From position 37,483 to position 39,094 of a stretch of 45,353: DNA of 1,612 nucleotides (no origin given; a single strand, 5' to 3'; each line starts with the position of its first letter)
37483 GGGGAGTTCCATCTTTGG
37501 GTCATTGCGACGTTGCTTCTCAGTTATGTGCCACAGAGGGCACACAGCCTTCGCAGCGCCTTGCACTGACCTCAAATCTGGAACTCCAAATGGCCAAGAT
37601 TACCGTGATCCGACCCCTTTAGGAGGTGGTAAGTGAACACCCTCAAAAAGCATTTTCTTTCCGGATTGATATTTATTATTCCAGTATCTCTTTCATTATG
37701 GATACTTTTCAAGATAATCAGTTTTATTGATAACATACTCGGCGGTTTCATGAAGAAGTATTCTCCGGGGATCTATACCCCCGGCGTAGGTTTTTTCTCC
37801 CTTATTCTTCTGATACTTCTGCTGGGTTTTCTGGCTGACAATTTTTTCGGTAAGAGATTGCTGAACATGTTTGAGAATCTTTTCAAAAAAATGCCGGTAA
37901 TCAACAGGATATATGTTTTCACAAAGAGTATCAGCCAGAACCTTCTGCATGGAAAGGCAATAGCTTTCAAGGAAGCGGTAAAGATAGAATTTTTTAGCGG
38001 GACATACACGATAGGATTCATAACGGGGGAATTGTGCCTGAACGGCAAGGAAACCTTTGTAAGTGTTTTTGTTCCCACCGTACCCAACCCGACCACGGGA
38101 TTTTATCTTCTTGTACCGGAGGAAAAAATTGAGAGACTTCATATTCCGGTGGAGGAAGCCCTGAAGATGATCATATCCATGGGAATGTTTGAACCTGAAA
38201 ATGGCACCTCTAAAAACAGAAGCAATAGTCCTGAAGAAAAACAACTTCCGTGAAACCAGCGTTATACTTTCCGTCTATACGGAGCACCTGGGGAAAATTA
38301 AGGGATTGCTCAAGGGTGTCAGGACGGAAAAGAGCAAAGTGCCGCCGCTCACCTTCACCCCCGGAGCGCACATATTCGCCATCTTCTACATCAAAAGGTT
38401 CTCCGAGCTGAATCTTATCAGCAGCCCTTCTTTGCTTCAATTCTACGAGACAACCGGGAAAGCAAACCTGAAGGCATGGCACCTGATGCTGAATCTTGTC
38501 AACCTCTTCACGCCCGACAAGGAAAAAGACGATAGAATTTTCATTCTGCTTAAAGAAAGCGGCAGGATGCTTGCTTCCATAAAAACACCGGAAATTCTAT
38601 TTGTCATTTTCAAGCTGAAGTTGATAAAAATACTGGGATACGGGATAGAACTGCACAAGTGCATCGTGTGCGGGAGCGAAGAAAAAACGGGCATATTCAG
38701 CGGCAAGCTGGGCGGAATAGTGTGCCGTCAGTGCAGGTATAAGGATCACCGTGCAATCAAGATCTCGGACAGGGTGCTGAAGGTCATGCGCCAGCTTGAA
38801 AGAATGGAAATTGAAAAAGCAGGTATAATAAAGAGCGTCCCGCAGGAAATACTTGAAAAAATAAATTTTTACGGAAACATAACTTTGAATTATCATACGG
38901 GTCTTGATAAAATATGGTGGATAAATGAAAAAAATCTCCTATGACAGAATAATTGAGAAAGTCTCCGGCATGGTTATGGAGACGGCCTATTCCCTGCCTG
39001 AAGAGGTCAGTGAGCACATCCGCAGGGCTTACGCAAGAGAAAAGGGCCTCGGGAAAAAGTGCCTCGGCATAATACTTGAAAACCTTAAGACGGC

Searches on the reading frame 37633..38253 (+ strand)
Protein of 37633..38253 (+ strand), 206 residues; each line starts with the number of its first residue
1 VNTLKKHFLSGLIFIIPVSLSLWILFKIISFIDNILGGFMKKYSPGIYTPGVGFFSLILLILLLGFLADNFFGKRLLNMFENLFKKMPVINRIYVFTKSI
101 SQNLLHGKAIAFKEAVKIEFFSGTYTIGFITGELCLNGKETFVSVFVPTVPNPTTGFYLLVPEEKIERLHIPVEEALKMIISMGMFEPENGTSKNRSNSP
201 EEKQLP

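Call 11: find_encoding_contigs(protein=window:37633-38253:+, flank=3000, max_places=10)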
Protein window:37633-38253:+ (206 aa): 3 contigs read that carry it; 3 places shown.
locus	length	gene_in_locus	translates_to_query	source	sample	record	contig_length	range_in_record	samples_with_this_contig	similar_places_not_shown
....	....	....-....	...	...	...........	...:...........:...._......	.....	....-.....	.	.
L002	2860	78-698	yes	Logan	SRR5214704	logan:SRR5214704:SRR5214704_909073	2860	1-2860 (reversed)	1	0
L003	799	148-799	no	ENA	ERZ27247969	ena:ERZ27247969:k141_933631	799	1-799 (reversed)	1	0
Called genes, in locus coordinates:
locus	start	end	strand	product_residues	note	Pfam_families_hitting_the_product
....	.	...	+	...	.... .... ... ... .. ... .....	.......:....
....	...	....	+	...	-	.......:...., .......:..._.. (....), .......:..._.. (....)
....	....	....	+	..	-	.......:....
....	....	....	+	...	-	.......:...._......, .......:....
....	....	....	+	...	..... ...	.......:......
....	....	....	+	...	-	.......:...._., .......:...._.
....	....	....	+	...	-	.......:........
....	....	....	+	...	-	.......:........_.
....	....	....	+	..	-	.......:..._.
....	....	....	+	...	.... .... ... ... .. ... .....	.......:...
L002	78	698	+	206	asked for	PF04367:DUF502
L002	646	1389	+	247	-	PF11967:RecO_N, PF02565:RecO_C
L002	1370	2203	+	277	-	PF05681:Fumerase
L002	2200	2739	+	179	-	PF05683:Fumerase_C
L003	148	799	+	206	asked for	PF04367:DUF502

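Call 12: search_protein_families(library=pfam, proteins=[window:37633-38253:+])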
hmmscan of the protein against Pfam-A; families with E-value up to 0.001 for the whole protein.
window:37633-38253:+ (206 aa): 1 family
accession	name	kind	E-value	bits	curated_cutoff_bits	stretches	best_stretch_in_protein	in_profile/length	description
PF04367.18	DUF502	-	1.3e-25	89.7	23.8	1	57-155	3-107/107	Protein of unknown function (DUF502)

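Call 14: find_homologous_proteins(query=window:37633-38253:+, max_evalue=1e-20)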
Query window:37633-38253:+ (206 aa): 95 proteins with E <= 1e-20 among 483 candidates.
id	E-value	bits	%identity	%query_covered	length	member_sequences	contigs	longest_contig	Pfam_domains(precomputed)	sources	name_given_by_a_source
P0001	2.9e-128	444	100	100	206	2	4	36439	PF04367.19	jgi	-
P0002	7.1e-102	358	80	99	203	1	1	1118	PF04367.19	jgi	-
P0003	4.6e-101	355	79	99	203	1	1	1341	PF04367.19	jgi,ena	-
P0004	1.6e-99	350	78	99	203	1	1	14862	PF04367.19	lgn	-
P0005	4.4e-98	345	77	99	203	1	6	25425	PF04367.19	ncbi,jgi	jgi:uncharacterized membrane protein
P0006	3.7e-95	336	75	98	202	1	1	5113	PF04367.19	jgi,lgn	-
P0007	3.1e-94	333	75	99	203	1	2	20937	PF04367.19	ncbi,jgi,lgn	-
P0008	2.6e-92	326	76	99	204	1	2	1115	PF04367.19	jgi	-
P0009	8.4e-92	325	75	98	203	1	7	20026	PF04367.19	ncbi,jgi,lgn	jgi:uncharacterized membrane protein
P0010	9.3e-92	325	73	97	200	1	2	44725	PF04367.19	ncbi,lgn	-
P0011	1.6e-86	307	74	99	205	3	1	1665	PF04367.19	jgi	-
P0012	3.2e-85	303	70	99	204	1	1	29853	PF04367.19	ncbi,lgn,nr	ncbi:MAG: DUF502 domain-containing protein [Candidatus Omnitrophica bacterium]|nr:DUF502 domain-cont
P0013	1.7e-82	294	68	99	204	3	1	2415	PF04367.19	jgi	jgi:uncharacterized membrane protein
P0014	8.7e-81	289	68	99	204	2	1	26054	PF04367.19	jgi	-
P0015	2.5e-79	284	63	98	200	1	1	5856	PF04367.19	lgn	-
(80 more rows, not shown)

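Call 15: find_encoding_contigs(protein=P0004, flank=3000, max_places=3)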
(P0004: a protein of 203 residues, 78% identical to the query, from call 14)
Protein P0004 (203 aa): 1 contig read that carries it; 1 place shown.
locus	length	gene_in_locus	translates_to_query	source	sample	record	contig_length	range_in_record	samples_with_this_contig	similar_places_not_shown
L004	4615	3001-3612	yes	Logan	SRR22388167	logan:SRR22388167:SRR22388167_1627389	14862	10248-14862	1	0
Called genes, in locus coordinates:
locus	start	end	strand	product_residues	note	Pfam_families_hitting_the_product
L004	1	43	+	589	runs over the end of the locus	PF01336:tRNA_anti-codon, PF00152:tRNA-synt_2, PF02938:GAD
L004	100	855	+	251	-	PF01476:LysM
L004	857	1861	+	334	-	PF02562:PhoH, PF13245:AAA_19 (weak), PF13604:AAA_30 (faint)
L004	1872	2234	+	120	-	PF02130:YbeY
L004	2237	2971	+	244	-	PF01219:DAGK_prokar, PF01569:PAP2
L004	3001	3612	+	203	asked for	PF04367:DUF502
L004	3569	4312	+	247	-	PF11967:RecO_N, PF02565:RecO_C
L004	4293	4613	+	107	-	?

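Call 16: find_encoding_contigs(protein=P0005, flank=3000, max_places=3)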
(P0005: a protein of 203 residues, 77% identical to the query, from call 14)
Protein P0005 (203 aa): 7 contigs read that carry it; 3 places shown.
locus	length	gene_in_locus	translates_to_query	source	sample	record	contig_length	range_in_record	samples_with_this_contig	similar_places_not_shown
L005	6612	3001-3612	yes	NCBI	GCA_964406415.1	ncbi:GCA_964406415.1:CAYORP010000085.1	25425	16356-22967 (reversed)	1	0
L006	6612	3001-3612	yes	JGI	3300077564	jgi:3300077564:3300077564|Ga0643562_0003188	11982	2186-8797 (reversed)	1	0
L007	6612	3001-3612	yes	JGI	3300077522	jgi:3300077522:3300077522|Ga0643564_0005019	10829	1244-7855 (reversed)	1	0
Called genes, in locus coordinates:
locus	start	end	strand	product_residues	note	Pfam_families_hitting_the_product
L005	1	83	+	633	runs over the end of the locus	PF01336:tRNA_anti-codon, PF00152:tRNA-synt_2, PF02938:GAD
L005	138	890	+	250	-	PF01476:LysM (weak)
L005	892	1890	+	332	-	PF02562:PhoH, PF13245:AAA_19 (weak), PF13604:AAA_30 (weak)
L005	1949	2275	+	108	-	PF02130:YbeY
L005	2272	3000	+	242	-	PF01219:DAGK_prokar, PF01569:PAP2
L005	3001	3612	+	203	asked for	PF04367:DUF502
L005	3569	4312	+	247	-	PF11967:RecO_N, PF02565:RecO_C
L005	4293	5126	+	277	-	PF05681:Fumerase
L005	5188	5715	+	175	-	PF05683:Fumerase_C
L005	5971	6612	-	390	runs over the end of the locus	PF01546:Peptidase_M20, PF07687:M20_dimer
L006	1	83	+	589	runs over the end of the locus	PF01336:tRNA_anti-codon, PF00152:tRNA-synt_2, PF02938:GAD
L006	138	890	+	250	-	PF01476:LysM (weak)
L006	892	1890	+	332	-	PF02562:PhoH, PF13245:AAA_19 (weak), PF13604:AAA_30 (weak)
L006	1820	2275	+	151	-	PF02130:YbeY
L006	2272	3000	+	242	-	PF01219:DAGK_prokar, PF01569:PAP2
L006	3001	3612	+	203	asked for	PF04367:DUF502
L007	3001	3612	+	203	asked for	PF04367:DUF502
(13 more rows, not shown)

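Call 17: find_encoding_contigs(protein=P0007, flank=3000, max_places=3)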
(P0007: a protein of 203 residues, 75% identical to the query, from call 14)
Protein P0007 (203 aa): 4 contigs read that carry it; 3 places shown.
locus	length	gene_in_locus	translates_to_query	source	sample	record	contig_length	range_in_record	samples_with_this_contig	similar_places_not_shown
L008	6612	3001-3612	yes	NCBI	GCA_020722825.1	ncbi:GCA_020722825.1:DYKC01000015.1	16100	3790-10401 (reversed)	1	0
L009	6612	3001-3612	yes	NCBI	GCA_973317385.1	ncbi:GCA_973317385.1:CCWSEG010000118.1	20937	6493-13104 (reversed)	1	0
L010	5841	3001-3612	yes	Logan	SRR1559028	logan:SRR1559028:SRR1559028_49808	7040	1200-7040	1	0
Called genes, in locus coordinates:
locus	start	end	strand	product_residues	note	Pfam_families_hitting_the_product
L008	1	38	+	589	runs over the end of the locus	PF01336:tRNA_anti-codon, PF00152:tRNA-synt_2, PF02938:GAD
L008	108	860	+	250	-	PF01476:LysM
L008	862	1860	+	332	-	PF02562:PhoH, PF13245:AAA_19 (weak), PF13604:AAA_30 (weak)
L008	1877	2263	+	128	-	PF02130:YbeY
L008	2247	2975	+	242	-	PF01219:DAGK_prokar, PF01569:PAP2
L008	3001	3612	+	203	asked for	PF04367:DUF502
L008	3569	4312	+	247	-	PF11967:RecO_N, PF02565:RecO_C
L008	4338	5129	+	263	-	PF05681:Fumerase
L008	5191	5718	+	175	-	PF05683:Fumerase_C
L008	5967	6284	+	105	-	-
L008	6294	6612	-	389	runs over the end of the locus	PF01546:Peptidase_M20, PF07687:M20_dimer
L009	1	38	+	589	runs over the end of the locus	PF01336:tRNA_anti-codon, PF00152:tRNA-synt_2, PF02938:GAD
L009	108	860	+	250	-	PF01476:LysM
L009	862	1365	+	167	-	PF02562:PhoH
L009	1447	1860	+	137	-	PF02562:PhoH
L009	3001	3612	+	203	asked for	PF04367:DUF502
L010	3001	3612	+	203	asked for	PF04367:DUF502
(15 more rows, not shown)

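Call 18: find_encoding_contigs(protein=P0010, flank=3000, max_places=3)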
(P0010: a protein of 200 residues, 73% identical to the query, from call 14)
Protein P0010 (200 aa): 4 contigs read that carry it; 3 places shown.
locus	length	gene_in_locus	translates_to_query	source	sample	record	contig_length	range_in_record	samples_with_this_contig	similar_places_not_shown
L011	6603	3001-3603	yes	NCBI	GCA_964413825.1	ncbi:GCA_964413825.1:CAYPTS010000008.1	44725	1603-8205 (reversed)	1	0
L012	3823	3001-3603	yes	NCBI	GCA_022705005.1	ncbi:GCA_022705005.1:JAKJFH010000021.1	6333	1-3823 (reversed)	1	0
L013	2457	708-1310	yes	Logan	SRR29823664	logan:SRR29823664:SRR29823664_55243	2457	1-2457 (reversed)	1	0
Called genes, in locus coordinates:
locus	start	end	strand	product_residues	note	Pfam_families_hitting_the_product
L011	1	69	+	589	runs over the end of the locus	PF01336:tRNA_anti-codon, PF00152:tRNA-synt_2, PF02938:GAD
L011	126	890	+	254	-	PF01476:LysM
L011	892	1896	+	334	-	PF01695:IstB_IS21 (weak), PF02562:PhoH, PF13245:AAA_19 (weak), PF13604:AAA_30 (faint)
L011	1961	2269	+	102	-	PF02130:YbeY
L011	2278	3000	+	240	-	PF01219:DAGK_prokar, PF01569:PAP2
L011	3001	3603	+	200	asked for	PF04367:DUF502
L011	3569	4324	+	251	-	PF11967:RecO_N, PF02565:RecO_C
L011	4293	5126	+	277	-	PF05681:Fumerase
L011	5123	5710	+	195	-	PF05683:Fumerase_C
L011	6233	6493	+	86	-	PF01402:RHH_1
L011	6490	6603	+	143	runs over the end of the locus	PF01850:PIN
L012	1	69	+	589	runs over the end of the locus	PF01336:tRNA_anti-codon, PF00152:tRNA-synt_2, PF02938:GAD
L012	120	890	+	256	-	PF01476:LysM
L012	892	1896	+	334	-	PF01695:IstB_IS21 (weak), PF02562:PhoH, PF13245:AAA_19 (weak), PF13604:AAA_30 (faint)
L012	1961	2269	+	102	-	PF02130:YbeY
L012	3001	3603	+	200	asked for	PF04367:DUF502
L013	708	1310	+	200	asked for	PF04367:DUF502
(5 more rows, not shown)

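Call 21: find_encoding_contigs(protein=P0002, flank=3000, max_places=3)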
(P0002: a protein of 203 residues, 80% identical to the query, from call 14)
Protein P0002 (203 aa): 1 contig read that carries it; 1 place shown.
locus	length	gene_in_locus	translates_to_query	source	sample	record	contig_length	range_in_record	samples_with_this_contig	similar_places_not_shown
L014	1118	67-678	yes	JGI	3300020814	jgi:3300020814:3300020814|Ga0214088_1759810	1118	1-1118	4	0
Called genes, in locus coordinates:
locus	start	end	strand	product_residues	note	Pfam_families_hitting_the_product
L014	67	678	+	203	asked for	PF04367:DUF502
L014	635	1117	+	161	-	?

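Call 22: find_encoding_contigs(protein=P0003, flank=3000, max_places=3)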
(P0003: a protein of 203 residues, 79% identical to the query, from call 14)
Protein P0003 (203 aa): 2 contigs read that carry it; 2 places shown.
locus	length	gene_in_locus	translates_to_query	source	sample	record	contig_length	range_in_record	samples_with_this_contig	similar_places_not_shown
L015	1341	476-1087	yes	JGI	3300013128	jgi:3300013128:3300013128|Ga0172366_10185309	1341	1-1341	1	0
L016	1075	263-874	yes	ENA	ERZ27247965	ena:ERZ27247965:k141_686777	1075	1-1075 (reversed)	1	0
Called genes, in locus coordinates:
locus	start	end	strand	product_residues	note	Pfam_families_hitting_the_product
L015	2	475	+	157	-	?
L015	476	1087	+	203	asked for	PF04367:DUF502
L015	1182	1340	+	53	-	?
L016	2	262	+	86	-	?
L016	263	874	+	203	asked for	PF04367:DUF502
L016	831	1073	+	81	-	?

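Call 23: find_encoding_contigs(protein=P0001, flank=10000, max_places=10)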
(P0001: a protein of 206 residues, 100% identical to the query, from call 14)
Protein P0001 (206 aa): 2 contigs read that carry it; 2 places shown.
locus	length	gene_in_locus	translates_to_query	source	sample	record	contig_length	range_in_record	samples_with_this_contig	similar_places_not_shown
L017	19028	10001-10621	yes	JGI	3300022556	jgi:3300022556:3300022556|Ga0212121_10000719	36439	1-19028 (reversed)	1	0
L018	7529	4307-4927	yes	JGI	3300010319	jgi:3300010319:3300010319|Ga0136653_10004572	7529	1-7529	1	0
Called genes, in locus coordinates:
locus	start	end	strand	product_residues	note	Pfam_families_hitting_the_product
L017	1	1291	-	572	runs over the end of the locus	PF07881:Fucose_iso_N1, PF07882:Fucose_iso_N2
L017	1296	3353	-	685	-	PF01138:RNase_PH, PF03725:RNase_PH_C, PF03726:PNPase (weak), PF01138:RNase_PH, PF00013:KH_1, PF00575:S1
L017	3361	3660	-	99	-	PF00312:Ribosomal_S15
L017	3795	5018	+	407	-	PF13393:tRNA-synt_His, PF00587:tRNA-synt_2b, PF13393:tRNA-synt_His, PF03129:HGTP_anticodon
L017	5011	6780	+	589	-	PF01336:tRNA_anti-codon, PF00152:tRNA-synt_2, PF02938:GAD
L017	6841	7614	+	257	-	PF01476:LysM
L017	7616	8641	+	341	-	PF02562:PhoH, PF13245:AAA_19 (weak), PF13604:AAA_30 (weak)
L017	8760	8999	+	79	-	PF02130:YbeY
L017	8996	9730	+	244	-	PF01219:DAGK_prokar, PF01569:PAP2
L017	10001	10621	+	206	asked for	PF04367:DUF502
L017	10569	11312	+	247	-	PF11967:RecO_N, PF02565:RecO_C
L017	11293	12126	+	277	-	PF05681:Fumerase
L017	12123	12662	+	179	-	PF05683:Fumerase_C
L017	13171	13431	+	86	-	PF01402:RHH_1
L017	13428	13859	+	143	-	PF01850:PIN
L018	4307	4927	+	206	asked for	PF04367:DUF502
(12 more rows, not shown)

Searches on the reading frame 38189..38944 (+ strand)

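Call 12: search_protein_families(library=pfam, proteins=[window:38189-38944:+])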
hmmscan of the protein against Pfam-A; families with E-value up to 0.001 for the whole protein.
window:38189-38944:+ (251 aa): 2 families
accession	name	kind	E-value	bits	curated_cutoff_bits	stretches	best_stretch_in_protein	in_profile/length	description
PF02565.21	RecO_C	-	8.5e-23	81.3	22.1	1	99-223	12-136/157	Recombination protein O C terminal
PF11967.14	RecO_N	-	1.2e-15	57.7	27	1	5-84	1-78/80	Recombination protein O N terminal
